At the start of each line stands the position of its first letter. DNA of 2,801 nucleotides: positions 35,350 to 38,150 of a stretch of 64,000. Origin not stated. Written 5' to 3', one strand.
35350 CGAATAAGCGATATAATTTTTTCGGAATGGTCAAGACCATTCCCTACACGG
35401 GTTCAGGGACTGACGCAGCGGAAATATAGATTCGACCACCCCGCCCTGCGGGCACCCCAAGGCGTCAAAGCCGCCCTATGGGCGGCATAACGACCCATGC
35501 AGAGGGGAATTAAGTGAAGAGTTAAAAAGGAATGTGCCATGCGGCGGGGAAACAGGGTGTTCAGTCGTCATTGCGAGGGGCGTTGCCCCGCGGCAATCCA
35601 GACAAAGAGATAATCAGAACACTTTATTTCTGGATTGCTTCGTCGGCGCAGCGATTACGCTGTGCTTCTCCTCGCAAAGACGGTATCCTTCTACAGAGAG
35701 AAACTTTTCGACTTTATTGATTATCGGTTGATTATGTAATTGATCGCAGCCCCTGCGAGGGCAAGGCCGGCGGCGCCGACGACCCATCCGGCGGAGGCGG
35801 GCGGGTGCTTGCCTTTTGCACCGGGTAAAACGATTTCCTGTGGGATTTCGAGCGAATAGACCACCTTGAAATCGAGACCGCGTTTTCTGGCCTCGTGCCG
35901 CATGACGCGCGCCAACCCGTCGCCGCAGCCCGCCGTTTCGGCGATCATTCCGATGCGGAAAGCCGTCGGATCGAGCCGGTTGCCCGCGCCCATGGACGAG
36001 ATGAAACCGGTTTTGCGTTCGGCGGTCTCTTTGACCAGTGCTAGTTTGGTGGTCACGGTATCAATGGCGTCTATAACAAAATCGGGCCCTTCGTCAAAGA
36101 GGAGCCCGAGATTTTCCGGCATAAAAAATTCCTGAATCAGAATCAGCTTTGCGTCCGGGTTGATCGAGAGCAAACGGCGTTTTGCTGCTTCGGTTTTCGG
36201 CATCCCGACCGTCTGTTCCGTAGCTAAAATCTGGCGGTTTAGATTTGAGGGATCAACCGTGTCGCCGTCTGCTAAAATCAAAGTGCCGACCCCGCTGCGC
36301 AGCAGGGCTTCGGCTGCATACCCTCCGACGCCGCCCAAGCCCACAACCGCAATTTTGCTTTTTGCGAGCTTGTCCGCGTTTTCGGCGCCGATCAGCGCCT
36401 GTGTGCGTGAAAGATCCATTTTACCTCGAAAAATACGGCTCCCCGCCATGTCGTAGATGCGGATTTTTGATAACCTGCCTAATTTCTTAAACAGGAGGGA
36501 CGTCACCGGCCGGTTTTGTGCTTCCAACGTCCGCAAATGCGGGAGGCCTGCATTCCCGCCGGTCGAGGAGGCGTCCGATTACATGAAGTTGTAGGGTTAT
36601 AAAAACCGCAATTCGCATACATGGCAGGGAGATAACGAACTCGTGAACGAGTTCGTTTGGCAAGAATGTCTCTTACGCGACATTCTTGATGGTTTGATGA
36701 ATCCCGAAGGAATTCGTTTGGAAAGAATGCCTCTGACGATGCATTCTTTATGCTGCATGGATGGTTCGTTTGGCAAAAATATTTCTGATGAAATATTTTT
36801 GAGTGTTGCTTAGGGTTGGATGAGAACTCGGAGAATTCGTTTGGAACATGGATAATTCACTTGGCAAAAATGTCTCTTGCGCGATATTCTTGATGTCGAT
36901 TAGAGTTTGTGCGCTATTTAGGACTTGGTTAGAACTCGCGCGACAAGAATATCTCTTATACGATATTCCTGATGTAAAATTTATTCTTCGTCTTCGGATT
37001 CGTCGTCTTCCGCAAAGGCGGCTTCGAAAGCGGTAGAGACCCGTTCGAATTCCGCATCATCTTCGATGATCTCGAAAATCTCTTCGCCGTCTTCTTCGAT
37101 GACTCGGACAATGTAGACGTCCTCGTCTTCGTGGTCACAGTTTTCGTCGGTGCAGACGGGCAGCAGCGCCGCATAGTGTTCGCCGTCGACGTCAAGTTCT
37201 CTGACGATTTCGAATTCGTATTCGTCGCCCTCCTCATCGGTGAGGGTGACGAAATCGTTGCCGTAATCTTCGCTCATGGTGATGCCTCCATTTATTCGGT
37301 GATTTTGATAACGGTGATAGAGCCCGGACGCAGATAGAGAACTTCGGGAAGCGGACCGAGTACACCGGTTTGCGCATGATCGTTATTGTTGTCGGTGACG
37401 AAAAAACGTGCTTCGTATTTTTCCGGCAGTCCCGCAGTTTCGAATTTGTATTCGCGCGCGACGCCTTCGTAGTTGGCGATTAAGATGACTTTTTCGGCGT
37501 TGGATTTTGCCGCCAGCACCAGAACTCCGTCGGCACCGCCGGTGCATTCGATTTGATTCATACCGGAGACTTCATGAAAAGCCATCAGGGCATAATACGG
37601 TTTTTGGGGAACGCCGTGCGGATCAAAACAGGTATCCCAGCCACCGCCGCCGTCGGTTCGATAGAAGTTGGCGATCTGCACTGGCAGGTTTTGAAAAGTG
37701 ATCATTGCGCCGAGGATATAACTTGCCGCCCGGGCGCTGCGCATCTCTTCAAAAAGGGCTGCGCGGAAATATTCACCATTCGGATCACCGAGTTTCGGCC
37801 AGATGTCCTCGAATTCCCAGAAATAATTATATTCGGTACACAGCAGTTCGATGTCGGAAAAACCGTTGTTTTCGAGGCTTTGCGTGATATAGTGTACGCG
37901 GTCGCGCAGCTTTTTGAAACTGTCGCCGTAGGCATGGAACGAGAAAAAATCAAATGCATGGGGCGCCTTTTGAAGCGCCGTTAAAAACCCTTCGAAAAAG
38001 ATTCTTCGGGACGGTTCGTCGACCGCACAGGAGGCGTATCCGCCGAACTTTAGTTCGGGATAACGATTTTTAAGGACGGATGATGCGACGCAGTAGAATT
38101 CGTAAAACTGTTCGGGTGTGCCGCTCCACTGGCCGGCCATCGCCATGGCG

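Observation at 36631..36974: Local array of five diverged hairpin repeats with compensatory arm changes in a 560-bp gene-free gap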

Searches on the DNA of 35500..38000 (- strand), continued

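Call 38: search_with_rna_model(model_id=R1, sources=[L002, L004, L007, L008, L016, L020, L026, L038, L009, L010], filters=off, max_evalue=10)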
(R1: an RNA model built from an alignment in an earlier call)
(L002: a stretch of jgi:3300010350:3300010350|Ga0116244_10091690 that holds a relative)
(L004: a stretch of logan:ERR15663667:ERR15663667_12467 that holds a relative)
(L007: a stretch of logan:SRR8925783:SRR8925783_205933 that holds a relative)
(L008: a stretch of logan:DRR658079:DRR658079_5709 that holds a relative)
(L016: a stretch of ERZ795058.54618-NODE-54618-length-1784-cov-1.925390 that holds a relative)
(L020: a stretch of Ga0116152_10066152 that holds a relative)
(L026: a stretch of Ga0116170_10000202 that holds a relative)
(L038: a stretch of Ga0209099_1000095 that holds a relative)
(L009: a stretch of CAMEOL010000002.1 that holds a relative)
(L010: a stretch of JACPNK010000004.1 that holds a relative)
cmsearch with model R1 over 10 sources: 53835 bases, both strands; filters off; matches with E-value up to 10: 43.
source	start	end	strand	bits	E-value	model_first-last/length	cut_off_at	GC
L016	314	352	-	63.6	9e-16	1-39/39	no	0.44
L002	508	546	+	61.9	2.8e-15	1-39/39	no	0.31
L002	641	679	+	61.9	2.8e-15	1-39/39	no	0.31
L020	1990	2028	+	61.9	2.8e-15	1-39/39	no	0.31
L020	1856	1894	+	58.6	2.5e-14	1-39/39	no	0.31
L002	374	412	+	58.6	2.5e-14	1-39/39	no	0.26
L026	804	842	+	57.9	4e-14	1-39/39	no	0.33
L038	5398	5436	-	57.9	4e-14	1-39/39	no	0.33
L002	435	473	+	50.8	4.4e-12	1-39/39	no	0.38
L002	568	606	+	50.8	4.4e-12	1-39/39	no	0.38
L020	1917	1955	+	50.8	4.4e-12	1-39/39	no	0.38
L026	741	779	+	47.3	4.4e-11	1-39/39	no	0.51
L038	5461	5499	-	47.3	4.4e-11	1-39/39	no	0.51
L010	2462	2500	-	37.9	2.2e-08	1-39/39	no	0.26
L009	6948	6975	+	35.3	1.2e-07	4-31/39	no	0.32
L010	2467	2505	+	25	0.00011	1-39/39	no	0.26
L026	807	834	-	24.2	0.00019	4-31/39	no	0.36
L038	5406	5433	+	24.2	0.00019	4-31/39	no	0.36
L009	6948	6975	-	23.7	0.00027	4-31/39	no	0.32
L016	390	420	-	22.6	0.00054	1-39/39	no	0.35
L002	377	404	-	21.7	0.001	4-31/39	no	0.21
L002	511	538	-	21.7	0.001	4-31/39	no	0.21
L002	644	671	-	21.7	0.001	4-31/39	no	0.21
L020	1993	2020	-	21.7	0.001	4-31/39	no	0.21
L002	438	465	-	20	0.0031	4-31/39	no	0.43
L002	571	598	-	20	0.0031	4-31/39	no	0.43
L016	322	349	+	20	0.0031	4-31/39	no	0.43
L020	1920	1947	-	20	0.0031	4-31/39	no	0.43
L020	1859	1886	-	18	0.012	4-31/39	no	0.25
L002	321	364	+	9.8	2.6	1-39/39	no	0.52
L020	1803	1846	+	9.8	2.6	1-39/39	no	0.52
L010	1908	1943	-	9.4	3.5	1-39/39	no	0.31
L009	2577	2592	-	9.3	3.6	10-25/39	no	0.38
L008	2567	2605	+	9.1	4.3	1-39/39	no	0.49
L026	1881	1929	+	9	4.4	1-39/39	no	0.49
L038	4311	4359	-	9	4.4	1-39/39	no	0.49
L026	746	769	-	8.9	4.8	6-29/39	no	0.42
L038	5471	5494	+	8.9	4.8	6-29/39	no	0.42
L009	2204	2253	+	8.8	5.2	1-39/39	no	0.28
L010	5238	5278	+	8.1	8.1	1-39/39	no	0.46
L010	7110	7137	+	7.9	9.1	1-39/39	no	0.29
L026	9369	9382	-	7.9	9.2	11-24/39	no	0.57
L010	1518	1543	+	7.9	9.5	1-39/39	no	0.31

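Call 46: search_with_rna_model(model_id=R1, sources=[L049, L050, L051, L052, L053, L054, L055, L056], filters=off, max_evalue=1)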
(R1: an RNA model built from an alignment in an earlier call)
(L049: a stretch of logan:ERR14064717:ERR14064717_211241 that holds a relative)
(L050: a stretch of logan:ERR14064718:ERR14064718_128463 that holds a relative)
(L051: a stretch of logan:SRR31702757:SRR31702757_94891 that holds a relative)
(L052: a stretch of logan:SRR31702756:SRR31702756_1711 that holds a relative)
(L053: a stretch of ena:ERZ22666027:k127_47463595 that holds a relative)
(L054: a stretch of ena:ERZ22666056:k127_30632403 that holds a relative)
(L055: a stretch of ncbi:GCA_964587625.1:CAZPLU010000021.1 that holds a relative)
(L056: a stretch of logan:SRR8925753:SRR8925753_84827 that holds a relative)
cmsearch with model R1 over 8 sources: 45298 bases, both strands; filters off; matches with E-value up to 1: 22.
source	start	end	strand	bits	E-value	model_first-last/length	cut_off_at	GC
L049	3370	3408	+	61.7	2.7e-15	1-39/39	no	0.33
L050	5488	5526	+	61.7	2.7e-15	1-39/39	no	0.33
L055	5397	5435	+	50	6.4e-12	1-39/39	no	0.54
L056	4447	4485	+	50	6.4e-12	1-39/39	no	0.54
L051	3360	3398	+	49.3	9.9e-12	1-39/39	no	0.28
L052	3360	3398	+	49.3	9.9e-12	1-39/39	no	0.28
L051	3435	3472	+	44.1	3.2e-10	1-39/39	no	0.34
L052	3435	3472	+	44.1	3.2e-10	1-39/39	no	0.34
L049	3293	3329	+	39.5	6.4e-09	1-39/39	no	0.41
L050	5411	5447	+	39.5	6.4e-09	1-39/39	no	0.41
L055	5470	5507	+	38.1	1.6e-08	1-39/39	no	0.34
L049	3373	3400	-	26.7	3.1e-05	4-31/39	no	0.32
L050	5491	5518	-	26.7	3.1e-05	4-31/39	no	0.32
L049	3242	3279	+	22.1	0.00064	1-39/39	no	0.42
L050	5360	5397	+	22.1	0.00064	1-39/39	no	0.42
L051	3438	3463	-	20.5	0.0018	5-30/39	no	0.31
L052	3438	3463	-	20.5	0.0018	5-30/39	no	0.31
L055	5472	5499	-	15.9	0.039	4-31/39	no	0.29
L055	5400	5427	-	13.2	0.24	4-31/39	no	0.5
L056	4450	4477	-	13.2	0.24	4-31/39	no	0.5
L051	3363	3390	-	11.9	0.56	4-31/39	no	0.25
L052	3363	3390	-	11.9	0.56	4-31/39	no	0.25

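Call 47: search_rna_families(sources=[L016, L026, L049, L051, L053, L055], threshold=gathering)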
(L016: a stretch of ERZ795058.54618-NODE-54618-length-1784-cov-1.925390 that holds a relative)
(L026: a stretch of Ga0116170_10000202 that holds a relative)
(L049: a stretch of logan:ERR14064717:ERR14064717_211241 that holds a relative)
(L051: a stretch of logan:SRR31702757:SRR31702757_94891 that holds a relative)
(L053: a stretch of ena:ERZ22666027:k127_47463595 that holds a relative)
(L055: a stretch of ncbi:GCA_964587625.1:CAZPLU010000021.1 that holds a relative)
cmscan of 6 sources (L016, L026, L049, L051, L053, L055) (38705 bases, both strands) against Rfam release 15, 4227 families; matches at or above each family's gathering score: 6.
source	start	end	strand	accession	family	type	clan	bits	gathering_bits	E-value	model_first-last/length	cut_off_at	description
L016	98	294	-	RF00013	6S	Gene;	-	52.1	46.4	9.8e-08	1-187/187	no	6S / SsrS RNA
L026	877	1079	+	RF00013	6S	Gene;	-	50.7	46.4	2.1e-07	1-187/187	no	6S / SsrS RNA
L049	3428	3630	+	RF00013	6S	Gene;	-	49.5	46.4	4.1e-07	1-187/187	no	6S / SsrS RNA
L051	3493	3690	+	RF00013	6S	Gene;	-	49.3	46.4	4.8e-07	1-187/187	no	6S / SsrS RNA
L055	5587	5788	+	RF00013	6S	Gene;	-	48.4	46.4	7.6e-07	1-187/187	no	6S / SsrS RNA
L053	1791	1994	+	RF00013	6S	Gene;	-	47.4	46.4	1.3e-06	1-187/187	no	6S / SsrS RNA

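Call 60: search_with_rna_model(model_id=R1, sources=[window, L002, L016, L020, L026, L049, L051, L053, L055], filters=default, max_evalue=0.00001, make_alignment=true)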
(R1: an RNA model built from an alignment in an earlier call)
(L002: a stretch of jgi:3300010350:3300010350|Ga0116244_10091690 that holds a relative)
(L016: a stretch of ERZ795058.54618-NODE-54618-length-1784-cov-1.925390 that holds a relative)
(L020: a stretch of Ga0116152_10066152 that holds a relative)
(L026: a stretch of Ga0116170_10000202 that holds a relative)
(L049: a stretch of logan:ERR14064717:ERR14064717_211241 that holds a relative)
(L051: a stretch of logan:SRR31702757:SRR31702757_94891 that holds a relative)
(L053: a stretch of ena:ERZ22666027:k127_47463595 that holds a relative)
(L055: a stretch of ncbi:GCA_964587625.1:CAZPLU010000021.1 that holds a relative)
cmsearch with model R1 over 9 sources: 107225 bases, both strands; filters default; matches with E-value up to 0.00001: 22.
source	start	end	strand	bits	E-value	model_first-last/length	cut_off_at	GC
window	36653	36691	-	63.6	1.8e-15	1-39/39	no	0.44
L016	314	352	-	63.6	1.8e-15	1-39/39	no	0.44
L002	508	546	+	61.9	5.7e-15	1-39/39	no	0.31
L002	641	679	+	61.9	5.7e-15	1-39/39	no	0.31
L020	1990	2028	+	61.9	5.7e-15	1-39/39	no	0.31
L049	3370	3408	+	61.7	6.5e-15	1-39/39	no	0.33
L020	1856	1894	+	58.6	5e-14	1-39/39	no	0.31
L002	374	412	+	58.6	5e-14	1-39/39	no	0.26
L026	804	842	+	57.9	8e-14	1-39/39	no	0.33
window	36857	36895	-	56.2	2.4e-13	1-39/39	no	0.41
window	36714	36752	-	56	2.7e-13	1-39/39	no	0.41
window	36766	36804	-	55.6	3.7e-13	1-39/39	no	0.26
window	36936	36974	-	51.1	7.1e-12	1-39/39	no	0.41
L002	435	473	+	50.8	8.9e-12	1-39/39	no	0.38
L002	568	606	+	50.8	8.9e-12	1-39/39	no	0.38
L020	1917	1955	+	50.8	8.9e-12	1-39/39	no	0.38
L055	5397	5435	+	50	1.5e-11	1-39/39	no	0.54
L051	3360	3398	+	49.3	2.3e-11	1-39/39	no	0.28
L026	741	779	+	47.3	8.9e-11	1-39/39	no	0.51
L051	3435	3472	+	44.1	7.5e-10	1-39/39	no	0.34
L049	3293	3329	+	39.5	1.5e-08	1-39/39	no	0.41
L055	5470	5507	+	38.1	3.8e-08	1-39/39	no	0.34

Alignment A3: 22 matches aligned to the model, 39 columns, each read 5' to 3' on its own strand. Consensus structure (alignment columns), stored with it:
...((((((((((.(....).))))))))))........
